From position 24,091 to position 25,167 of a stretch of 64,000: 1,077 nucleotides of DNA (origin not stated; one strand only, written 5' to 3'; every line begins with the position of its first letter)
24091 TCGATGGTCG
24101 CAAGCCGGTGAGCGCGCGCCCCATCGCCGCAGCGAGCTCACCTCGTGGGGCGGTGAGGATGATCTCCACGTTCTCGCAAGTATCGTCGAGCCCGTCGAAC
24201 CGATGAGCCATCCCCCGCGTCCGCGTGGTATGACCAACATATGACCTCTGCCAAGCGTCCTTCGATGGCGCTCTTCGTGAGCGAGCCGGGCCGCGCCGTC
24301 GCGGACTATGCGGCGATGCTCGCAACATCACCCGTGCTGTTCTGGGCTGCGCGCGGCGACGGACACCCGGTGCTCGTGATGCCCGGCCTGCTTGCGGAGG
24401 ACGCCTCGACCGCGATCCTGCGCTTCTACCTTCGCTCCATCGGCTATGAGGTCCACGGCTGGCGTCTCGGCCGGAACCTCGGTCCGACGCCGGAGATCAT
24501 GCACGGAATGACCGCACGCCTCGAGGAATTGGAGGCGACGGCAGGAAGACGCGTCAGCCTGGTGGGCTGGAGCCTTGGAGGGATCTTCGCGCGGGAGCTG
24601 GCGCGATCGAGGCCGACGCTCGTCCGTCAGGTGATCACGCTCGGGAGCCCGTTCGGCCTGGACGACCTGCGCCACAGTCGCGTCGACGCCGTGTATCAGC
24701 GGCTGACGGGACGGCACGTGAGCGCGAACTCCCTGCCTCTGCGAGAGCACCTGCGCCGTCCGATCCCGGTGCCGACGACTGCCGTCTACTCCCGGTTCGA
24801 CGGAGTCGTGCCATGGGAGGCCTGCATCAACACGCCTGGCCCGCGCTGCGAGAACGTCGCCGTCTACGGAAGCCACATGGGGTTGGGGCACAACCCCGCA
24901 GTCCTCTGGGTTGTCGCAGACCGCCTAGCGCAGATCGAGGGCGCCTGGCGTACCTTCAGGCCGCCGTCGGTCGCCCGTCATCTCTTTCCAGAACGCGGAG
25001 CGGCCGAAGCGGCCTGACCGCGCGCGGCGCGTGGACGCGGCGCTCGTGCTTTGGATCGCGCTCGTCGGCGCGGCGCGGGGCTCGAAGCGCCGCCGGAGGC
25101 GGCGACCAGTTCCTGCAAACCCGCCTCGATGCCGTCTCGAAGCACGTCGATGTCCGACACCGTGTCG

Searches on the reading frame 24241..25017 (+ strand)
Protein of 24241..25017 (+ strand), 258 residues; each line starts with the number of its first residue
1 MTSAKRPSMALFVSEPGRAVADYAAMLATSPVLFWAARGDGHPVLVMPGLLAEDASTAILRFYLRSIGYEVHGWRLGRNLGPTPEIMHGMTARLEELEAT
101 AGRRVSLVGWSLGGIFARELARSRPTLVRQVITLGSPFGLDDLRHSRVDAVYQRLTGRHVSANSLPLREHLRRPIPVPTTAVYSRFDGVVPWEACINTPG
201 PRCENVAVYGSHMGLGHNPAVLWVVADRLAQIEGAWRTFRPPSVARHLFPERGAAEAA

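Call 11: search_protein_families(library=pfam, proteins=[window:24241-25017:+])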
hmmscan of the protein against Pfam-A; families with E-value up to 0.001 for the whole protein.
window:24241-25017:+ (258 aa): 4 families
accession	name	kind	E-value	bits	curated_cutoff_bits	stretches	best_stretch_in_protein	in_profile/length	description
PF00561.26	Abhydrolase_1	-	5.1e-05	23.5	25.8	1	97-142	63-111/245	alpha/beta hydrolase fold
PF02089.21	Palm_thioest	-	0.00014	22.1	26.8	1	43-137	1-109/254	Palmitoyl protein thioesterase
PF07819.20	PGAP1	-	0.00016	22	24.3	1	99-155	87-147/233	PGAP1-like alpha/beta domain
PF12697.13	Abhydrolase_6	-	0.00054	21.1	26.3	1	88-249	52-199/217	Alpha/beta hydrolase family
